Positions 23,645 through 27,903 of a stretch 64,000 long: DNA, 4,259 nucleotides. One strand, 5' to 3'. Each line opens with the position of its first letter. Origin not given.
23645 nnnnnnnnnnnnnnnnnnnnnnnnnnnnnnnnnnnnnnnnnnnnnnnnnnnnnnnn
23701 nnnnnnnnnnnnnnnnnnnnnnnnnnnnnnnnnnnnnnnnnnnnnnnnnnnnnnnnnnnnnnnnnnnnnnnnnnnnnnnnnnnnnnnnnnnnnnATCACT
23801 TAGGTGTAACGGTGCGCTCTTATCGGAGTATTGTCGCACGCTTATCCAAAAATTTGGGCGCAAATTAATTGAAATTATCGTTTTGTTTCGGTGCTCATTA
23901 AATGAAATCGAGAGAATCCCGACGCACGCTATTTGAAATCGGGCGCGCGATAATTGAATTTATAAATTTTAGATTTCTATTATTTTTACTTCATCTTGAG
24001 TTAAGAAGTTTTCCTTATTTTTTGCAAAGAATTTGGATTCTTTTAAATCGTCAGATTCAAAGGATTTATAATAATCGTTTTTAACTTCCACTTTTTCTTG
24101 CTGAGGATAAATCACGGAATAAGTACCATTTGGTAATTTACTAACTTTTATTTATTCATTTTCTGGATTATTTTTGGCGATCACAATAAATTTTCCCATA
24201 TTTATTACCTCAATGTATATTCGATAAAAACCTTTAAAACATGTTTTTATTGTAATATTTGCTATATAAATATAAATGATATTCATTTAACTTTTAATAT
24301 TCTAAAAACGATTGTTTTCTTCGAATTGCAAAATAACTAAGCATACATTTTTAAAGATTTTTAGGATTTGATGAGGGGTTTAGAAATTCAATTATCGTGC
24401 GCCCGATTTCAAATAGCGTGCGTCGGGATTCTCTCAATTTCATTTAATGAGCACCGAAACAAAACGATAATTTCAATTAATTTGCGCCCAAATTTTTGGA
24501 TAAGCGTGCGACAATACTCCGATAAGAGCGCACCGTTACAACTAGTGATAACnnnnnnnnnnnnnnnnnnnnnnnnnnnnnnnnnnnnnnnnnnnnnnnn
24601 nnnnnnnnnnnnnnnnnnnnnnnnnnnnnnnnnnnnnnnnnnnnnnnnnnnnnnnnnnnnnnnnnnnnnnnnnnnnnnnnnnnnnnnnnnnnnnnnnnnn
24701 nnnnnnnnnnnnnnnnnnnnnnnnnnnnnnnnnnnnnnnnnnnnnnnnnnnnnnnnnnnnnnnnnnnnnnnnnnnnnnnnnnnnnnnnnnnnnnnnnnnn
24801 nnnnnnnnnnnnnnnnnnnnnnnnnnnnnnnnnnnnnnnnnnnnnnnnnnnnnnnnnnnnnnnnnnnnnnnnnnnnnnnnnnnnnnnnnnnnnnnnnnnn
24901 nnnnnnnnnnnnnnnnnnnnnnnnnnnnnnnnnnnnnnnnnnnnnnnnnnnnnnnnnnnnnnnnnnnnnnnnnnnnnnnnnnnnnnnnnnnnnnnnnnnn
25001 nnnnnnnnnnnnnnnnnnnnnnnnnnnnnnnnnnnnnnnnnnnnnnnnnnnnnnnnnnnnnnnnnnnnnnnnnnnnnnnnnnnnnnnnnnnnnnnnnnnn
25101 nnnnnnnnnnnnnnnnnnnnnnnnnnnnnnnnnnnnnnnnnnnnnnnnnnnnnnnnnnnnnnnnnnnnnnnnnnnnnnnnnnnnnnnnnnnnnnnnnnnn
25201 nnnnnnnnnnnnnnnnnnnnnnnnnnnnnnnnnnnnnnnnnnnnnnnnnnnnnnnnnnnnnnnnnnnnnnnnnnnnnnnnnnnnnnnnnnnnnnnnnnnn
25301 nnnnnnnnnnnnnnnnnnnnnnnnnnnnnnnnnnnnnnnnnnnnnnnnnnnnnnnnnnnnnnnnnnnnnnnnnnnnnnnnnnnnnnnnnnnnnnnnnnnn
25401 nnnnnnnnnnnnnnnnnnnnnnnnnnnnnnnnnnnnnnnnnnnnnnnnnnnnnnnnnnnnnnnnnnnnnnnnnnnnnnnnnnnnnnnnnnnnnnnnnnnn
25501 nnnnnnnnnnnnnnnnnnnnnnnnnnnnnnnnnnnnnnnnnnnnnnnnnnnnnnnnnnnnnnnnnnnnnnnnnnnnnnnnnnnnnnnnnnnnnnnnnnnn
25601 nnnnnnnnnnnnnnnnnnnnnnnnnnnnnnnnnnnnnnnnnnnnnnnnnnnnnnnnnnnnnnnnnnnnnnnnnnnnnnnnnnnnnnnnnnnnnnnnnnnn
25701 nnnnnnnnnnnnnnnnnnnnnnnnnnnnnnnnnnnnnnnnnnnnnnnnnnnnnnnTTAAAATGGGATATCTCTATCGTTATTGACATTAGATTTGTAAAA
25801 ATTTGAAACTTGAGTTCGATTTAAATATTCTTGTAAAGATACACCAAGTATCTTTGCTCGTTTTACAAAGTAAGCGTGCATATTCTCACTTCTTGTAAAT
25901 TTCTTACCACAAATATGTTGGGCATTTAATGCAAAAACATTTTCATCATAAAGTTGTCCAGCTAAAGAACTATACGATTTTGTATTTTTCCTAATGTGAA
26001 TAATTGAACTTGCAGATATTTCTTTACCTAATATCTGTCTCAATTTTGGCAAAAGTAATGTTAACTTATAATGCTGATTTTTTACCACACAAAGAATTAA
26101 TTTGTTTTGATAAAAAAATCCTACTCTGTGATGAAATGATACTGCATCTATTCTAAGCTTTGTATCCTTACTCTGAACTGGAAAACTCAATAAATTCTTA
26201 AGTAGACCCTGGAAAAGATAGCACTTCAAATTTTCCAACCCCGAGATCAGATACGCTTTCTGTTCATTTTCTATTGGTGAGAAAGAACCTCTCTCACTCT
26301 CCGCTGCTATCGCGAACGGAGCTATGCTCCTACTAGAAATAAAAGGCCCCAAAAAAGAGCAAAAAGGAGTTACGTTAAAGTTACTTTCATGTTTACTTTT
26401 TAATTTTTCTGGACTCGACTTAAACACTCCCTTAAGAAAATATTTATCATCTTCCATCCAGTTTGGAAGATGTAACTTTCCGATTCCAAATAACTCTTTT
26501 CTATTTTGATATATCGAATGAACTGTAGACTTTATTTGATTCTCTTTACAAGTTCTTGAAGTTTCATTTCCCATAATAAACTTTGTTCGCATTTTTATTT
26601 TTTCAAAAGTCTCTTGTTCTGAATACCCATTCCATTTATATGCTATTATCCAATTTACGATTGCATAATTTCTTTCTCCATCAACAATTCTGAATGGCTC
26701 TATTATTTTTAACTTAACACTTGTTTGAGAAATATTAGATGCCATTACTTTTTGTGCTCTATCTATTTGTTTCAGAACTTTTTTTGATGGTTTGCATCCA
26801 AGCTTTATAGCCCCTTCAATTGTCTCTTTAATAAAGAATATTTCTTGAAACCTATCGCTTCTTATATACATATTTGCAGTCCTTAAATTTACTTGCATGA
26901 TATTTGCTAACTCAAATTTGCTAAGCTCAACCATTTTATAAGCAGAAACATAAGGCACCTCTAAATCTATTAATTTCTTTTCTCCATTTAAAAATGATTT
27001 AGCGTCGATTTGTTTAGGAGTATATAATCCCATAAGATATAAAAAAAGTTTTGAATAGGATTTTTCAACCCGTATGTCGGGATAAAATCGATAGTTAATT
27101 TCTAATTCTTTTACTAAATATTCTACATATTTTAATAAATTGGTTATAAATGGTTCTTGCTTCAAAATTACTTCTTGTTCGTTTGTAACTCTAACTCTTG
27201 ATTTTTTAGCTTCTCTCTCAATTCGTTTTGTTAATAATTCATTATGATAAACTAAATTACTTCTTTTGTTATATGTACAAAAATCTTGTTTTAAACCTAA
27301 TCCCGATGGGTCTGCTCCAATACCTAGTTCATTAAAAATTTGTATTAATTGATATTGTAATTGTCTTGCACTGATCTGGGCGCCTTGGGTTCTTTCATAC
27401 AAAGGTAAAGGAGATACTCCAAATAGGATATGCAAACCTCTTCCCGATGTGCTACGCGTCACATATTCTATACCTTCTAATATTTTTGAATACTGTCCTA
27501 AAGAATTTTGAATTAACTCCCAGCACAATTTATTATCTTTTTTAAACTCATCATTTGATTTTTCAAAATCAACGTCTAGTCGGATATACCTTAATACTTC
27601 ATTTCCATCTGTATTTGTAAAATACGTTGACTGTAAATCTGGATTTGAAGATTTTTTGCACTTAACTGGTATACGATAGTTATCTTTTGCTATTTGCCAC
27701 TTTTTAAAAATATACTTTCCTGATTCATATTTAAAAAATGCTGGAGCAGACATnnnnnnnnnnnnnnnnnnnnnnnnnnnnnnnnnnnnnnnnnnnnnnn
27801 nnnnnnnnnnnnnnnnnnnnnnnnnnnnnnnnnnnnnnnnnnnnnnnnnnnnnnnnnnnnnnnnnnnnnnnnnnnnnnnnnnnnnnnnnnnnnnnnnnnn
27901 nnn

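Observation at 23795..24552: Novel ~165-bp GC-rich repeat family (3 copies); two copies form a ~750-bp unit with long terminal inverted repeats (MITE-like or invertible segment)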

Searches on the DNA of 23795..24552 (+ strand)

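Call 7: search_dna_similar(query=window:23795-24552:+, collection=plasmids, mode=distant, max_rows=40)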
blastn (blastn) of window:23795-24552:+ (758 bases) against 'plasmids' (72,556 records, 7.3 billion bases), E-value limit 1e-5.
No match.

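Call 8: search_dna_similar(query=window:23795-24552:+, collection=phages, mode=distant, max_rows=30)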
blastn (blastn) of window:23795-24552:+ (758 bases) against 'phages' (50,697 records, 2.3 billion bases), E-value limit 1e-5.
No match.

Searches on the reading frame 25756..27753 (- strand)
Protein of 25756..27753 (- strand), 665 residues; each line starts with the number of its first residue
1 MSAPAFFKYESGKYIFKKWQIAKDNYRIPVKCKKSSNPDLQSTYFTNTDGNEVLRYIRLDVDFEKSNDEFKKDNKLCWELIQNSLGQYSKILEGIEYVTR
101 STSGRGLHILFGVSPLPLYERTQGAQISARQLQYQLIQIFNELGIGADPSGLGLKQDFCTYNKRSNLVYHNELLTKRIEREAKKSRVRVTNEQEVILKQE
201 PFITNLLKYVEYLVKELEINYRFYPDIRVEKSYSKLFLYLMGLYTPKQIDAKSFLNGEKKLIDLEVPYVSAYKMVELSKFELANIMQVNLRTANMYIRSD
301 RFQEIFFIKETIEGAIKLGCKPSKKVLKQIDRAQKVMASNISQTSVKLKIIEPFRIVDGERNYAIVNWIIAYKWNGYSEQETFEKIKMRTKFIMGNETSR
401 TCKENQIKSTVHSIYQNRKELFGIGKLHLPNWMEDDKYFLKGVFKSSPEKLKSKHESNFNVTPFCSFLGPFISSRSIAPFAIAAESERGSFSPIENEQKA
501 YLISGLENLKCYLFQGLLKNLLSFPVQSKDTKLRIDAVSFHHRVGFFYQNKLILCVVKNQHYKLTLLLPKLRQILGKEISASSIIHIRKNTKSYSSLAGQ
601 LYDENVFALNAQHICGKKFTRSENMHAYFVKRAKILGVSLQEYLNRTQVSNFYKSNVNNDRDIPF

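Call 11: search_protein_families(library=pfam, proteins=[window:25756-27753:-], max_evalue=0.01)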
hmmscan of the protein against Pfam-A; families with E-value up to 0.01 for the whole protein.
window:25756-27753:- (665 aa): 0 families

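Call 44: search_protein_families(library=ncbifam, proteins=[window:25756-27753:-], max_evalue=0.01)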
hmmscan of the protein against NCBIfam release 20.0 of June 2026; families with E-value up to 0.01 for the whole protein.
window:25756-27753:- (665 aa): 0 families

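Call 73: find_encoding_contigs(protein=window:25756-27753:-, flank=1000, max_places=5)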
Protein window:25756-27753:- (665 aa): 2 contigs read that carry it; 1 place shown.
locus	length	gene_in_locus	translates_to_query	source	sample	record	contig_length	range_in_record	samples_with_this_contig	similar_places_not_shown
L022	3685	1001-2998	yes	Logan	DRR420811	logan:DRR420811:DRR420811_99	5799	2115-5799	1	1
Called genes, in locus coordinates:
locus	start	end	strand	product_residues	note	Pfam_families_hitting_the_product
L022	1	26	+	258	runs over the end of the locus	-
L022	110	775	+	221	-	-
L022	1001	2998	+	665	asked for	-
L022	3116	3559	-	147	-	PF01381:HTH_3, PF12844:HTH_19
